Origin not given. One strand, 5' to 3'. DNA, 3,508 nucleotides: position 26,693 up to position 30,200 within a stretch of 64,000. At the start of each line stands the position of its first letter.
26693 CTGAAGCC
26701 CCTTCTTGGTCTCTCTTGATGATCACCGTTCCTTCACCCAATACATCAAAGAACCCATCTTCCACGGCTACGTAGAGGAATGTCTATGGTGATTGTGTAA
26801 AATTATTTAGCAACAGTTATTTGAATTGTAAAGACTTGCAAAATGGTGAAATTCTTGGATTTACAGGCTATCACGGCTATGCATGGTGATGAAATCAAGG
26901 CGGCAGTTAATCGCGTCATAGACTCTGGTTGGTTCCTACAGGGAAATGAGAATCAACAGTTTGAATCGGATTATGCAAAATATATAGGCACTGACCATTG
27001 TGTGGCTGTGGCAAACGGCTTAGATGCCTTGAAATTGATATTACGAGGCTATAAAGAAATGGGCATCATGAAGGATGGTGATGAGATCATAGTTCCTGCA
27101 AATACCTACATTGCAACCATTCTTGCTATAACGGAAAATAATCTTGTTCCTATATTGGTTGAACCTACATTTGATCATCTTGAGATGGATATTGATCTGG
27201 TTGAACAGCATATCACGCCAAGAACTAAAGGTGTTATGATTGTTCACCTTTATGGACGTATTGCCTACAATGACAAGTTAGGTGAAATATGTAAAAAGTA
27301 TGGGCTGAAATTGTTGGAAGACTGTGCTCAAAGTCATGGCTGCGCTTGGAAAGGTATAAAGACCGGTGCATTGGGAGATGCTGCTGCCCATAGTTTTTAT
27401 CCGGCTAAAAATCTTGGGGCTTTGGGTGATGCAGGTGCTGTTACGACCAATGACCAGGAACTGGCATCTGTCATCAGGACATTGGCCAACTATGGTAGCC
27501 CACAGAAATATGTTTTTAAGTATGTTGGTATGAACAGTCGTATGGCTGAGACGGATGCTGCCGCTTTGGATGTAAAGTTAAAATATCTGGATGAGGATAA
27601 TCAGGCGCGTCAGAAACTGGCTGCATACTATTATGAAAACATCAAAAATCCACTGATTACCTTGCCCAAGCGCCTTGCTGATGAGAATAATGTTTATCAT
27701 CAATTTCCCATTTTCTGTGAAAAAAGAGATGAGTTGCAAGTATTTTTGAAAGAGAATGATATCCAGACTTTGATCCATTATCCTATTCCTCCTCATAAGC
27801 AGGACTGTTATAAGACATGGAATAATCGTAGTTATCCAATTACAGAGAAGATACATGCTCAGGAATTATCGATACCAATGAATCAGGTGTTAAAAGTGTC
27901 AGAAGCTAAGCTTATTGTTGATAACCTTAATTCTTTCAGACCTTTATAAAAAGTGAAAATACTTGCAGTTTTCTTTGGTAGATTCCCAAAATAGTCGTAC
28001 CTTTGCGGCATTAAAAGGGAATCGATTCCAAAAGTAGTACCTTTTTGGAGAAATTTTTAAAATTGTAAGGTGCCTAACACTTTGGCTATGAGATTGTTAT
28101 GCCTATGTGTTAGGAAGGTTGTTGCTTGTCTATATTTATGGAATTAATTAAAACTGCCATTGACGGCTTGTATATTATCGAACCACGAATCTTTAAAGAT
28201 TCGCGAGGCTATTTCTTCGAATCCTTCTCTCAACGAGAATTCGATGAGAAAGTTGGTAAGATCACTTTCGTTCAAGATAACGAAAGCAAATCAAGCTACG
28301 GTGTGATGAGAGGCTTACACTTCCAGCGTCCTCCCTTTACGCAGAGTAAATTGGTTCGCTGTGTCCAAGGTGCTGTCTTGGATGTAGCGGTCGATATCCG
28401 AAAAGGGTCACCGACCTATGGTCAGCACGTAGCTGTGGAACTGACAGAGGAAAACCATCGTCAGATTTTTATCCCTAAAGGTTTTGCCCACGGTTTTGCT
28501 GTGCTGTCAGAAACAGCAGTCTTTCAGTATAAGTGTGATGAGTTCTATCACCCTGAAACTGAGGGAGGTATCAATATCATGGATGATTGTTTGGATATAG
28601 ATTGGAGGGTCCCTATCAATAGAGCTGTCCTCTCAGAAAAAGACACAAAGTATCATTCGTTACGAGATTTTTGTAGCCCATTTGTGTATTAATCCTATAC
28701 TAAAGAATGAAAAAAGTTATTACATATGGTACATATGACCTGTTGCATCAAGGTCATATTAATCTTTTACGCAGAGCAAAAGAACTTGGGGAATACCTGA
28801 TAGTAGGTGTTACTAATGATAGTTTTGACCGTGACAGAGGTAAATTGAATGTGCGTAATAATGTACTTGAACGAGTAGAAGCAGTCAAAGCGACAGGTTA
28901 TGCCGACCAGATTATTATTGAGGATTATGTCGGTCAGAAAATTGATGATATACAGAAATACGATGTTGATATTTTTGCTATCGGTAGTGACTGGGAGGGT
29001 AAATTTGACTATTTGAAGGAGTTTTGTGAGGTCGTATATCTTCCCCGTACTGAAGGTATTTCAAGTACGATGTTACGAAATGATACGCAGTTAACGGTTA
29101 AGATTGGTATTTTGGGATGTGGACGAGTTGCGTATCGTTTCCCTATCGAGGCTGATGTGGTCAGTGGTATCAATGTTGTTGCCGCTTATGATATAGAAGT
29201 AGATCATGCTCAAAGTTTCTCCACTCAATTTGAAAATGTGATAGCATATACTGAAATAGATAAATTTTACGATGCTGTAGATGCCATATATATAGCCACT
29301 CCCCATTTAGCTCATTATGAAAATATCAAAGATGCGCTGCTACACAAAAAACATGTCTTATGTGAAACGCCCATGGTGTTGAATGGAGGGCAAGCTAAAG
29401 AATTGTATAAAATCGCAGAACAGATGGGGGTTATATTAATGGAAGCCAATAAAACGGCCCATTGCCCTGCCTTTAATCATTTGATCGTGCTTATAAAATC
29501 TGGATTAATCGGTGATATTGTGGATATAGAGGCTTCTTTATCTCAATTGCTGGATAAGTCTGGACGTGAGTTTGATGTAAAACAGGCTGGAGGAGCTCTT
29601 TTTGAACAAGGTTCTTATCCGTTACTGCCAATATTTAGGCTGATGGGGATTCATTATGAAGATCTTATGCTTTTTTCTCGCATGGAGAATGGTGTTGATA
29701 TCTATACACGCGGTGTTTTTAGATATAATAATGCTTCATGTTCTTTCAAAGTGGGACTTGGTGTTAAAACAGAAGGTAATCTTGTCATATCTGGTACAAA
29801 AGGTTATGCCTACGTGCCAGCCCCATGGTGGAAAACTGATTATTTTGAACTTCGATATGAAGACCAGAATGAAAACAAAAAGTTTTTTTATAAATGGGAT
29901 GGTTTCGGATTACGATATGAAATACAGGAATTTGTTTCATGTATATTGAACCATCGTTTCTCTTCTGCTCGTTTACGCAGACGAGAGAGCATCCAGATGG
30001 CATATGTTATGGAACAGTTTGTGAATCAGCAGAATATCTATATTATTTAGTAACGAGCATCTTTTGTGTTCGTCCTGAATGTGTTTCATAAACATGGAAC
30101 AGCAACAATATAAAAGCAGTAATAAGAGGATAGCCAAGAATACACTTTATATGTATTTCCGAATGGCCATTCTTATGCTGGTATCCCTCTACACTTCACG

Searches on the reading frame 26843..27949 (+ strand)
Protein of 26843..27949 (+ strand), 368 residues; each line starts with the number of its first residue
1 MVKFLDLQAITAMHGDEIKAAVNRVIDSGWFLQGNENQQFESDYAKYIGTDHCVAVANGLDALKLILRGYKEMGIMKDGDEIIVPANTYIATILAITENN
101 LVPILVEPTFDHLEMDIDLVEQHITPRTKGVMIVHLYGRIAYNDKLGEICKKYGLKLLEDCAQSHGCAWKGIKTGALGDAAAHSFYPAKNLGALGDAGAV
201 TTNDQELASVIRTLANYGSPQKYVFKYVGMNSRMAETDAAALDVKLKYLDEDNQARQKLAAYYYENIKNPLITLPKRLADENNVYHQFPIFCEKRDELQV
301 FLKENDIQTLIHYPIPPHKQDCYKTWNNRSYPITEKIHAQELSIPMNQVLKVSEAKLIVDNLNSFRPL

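Call 47: search_protein_families(library=pfam, proteins=[window:26843-27949:+], max_evalue=0.0001)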
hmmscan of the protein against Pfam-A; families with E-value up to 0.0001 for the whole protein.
window:26843-27949:+ (368 aa): 2 families
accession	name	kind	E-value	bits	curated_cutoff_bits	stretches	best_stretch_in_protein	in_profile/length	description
PF01041.23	DegT_DnrJ_EryC1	-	1.7e-98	330.7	19.8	1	15-362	4-359/360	DegT/DnrJ/EryC1/StrS aminotransferase family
PF00266.25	Aminotran_5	-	7.6e-08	32.2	21.5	1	42-165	50-180/371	Aminotransferase class-V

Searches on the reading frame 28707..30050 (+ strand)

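Call 48: search_protein_families(library=pfam, proteins=[window:28707-30050:+], max_evalue=0.0001)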
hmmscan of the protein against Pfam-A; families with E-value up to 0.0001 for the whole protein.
window:28707-30050:+ (447 aa): 3 families
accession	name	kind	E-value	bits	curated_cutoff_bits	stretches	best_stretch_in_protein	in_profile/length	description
PF01408.29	GFO_IDH_MocA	-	4.3e-19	69.8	24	1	131-246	1-118/120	Oxidoreductase family, NAD-binding Rossmann fold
PF01467.32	CTP_transf_like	-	3.6e-18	66.5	21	1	5-125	1-132/133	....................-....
PF22725.1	GFO_IDH_MocA_C3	-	1.8e-07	31.7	27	1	262-368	7-123/124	GFO/IDH/MocA C-terminal domain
